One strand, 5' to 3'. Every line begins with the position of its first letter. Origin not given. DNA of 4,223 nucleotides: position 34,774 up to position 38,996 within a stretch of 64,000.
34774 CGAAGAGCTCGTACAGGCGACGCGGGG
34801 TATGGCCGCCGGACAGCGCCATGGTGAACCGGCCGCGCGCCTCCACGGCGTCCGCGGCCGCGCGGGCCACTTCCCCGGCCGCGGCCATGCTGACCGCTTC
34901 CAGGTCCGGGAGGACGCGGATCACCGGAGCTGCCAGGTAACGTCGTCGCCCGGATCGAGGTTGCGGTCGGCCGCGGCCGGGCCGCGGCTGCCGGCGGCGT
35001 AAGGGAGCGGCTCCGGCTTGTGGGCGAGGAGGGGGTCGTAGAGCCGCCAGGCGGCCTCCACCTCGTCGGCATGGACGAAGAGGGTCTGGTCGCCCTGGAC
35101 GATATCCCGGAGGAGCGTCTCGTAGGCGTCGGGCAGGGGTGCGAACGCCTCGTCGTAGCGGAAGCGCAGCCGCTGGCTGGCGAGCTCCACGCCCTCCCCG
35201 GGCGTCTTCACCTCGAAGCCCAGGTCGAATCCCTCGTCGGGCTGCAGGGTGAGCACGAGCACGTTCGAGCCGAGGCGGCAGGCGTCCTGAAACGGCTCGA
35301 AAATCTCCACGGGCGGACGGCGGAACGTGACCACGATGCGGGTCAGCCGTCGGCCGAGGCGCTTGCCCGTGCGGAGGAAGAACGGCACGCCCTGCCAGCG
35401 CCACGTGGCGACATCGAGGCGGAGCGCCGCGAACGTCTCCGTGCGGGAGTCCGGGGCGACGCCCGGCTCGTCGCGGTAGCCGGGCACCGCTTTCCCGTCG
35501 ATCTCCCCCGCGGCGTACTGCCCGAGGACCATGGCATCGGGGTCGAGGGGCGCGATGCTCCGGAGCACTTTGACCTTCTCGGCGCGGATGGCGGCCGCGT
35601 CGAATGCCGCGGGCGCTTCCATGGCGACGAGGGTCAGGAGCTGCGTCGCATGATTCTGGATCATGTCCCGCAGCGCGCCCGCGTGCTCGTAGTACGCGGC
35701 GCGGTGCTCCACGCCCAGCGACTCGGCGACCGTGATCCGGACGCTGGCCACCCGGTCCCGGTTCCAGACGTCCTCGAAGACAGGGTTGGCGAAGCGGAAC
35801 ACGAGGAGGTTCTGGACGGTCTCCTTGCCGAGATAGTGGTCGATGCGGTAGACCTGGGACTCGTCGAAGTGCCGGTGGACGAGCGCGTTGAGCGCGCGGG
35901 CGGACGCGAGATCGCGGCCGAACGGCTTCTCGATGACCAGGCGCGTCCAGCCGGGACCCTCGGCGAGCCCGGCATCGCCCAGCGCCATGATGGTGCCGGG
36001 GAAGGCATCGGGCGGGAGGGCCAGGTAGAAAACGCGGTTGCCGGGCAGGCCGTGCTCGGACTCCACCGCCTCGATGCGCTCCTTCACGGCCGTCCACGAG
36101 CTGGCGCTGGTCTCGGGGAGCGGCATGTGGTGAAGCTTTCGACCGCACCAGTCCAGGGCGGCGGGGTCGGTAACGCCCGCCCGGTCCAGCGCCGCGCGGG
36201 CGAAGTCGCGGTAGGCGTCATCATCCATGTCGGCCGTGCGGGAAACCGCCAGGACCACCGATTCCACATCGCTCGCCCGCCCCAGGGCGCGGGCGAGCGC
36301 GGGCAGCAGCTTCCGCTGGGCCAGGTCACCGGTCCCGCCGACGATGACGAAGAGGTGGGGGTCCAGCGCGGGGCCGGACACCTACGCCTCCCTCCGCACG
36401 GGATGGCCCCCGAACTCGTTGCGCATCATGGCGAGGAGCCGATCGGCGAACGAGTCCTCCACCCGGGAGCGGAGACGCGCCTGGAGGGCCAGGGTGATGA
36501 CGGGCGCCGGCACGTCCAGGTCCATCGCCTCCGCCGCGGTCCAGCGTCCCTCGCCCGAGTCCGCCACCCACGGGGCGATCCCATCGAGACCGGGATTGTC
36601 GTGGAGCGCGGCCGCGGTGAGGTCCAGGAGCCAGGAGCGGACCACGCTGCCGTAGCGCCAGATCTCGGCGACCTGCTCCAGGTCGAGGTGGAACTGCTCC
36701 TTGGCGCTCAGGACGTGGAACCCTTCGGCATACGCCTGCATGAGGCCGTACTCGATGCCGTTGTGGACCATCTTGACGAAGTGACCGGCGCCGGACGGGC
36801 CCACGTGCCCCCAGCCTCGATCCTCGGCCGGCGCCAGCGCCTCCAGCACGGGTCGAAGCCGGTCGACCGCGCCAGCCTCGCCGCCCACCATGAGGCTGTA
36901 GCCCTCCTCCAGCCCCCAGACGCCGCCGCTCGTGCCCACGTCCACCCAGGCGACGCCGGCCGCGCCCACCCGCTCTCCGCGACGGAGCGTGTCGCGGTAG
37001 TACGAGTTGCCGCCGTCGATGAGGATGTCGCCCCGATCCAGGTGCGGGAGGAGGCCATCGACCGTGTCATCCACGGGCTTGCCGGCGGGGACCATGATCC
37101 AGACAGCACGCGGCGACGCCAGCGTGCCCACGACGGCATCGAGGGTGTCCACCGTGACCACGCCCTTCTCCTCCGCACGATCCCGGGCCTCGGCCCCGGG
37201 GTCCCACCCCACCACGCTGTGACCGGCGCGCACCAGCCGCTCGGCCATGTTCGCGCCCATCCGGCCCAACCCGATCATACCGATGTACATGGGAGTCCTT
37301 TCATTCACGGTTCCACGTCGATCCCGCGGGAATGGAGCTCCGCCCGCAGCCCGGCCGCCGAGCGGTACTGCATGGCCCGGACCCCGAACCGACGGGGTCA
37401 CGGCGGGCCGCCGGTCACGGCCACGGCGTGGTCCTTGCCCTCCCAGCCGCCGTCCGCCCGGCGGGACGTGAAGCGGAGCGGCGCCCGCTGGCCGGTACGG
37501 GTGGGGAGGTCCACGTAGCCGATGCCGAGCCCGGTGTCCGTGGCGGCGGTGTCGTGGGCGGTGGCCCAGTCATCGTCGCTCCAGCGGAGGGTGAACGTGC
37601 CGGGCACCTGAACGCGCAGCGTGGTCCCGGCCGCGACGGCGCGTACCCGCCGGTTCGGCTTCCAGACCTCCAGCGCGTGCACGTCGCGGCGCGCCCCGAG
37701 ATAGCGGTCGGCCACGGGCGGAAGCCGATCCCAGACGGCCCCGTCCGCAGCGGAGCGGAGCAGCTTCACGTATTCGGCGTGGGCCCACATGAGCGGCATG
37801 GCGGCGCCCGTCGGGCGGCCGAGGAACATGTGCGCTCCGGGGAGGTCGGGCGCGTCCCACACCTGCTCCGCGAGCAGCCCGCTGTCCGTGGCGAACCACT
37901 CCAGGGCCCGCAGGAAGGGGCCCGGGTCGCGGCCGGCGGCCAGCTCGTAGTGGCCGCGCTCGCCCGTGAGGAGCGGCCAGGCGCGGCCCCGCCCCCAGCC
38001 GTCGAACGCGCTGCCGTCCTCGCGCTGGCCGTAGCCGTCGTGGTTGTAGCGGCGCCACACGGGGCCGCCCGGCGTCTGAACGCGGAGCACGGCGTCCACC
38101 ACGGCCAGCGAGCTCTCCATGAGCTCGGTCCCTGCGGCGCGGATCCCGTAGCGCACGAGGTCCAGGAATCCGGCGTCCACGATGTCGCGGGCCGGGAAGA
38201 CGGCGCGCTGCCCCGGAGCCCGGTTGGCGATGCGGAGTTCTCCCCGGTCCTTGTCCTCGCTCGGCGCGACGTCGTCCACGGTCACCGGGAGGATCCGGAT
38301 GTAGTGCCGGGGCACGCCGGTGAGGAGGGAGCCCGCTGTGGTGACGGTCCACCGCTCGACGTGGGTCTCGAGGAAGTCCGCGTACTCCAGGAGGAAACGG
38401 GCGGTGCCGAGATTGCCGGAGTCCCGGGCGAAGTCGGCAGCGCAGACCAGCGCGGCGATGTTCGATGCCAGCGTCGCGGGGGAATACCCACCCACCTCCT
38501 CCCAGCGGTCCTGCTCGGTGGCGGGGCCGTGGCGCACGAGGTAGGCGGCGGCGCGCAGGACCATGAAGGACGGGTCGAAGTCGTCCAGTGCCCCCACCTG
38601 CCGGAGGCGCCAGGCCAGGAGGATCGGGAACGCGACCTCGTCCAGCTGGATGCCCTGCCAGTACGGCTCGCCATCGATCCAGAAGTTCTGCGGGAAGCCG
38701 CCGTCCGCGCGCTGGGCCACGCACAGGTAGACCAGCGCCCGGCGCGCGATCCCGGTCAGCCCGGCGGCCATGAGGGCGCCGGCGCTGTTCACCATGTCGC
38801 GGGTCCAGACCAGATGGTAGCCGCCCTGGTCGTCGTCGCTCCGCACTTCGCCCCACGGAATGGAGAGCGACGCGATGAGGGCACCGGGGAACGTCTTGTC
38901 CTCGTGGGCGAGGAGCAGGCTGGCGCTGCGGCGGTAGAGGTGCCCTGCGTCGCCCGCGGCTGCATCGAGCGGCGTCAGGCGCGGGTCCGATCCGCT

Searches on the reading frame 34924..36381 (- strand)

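Call 69: search_protein_families(library=pfam, proteins=[window:34924-36381:-], max_evalue=0.001)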
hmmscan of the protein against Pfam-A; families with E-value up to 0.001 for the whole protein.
window:34924-36381:- (486 aa): 2 families
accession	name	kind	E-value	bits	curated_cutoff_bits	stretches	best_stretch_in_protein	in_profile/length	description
PF02781.21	G6PD_C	-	1.5e-109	366.1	27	1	193-476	1-289/296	Glucose-6-phosphate dehydrogenase, C-terminal domain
PF00479.28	G6PD_N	-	5.2e-48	164.6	22.1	1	12-191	1-183/183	Glucose-6-phosphate dehydrogenase, NAD binding domain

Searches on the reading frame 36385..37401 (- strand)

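Call 69: search_protein_families(library=pfam, proteins=[window:36385-37401:-], max_evalue=0.001)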
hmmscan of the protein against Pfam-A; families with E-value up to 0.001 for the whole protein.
window:36385-37401:- (339 aa): 4 families
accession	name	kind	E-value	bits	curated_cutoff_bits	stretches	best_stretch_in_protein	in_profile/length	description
PF03446.21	NAD_binding_2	-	3.7e-41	141.3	21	1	40-190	2-153/161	NAD binding domain of 6-phosphogluconate dehydrogenase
PF00393.24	6PGD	-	7.4e-23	81.8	27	1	206-316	1-117/290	6-phosphogluconate dehydrogenase, C-terminal domain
PF03807.23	F420_oxidored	-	2.3e-06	28.6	21.6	1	40-129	2-90/94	NADP oxidoreductase coenzyme F420-dependent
PF02826.25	2-Hacid_dh_C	-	6.4e-06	26.1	25.1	1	32-91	31-89/178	D-isomer specific 2-hydroxyacid dehydrogenase, NAD binding domain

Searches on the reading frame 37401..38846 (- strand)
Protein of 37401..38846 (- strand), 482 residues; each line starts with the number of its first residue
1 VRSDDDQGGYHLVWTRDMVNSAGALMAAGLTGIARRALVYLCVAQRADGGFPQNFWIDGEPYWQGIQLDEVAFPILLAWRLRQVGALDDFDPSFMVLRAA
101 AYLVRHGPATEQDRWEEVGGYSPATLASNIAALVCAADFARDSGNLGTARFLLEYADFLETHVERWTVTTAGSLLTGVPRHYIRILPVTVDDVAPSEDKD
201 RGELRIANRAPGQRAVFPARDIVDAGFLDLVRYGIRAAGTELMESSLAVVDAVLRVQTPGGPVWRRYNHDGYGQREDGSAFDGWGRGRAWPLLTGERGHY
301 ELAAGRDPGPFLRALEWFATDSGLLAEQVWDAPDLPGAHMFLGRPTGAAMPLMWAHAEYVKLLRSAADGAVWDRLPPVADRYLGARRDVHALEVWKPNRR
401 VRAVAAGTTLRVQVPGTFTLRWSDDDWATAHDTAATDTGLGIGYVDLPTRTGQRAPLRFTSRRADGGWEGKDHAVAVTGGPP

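Call 69: search_protein_families(library=pfam, proteins=[window:37401-38846:-], max_evalue=0.001)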
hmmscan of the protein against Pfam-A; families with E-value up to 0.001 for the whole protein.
window:37401-38846:- (482 aa): 1 family
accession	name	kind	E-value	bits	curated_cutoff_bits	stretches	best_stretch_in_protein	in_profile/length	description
PF00723.27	Glyco_hydro_15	-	8.3e-28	97.9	22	1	57-362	113-425/427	Glycosyl hydrolases family 15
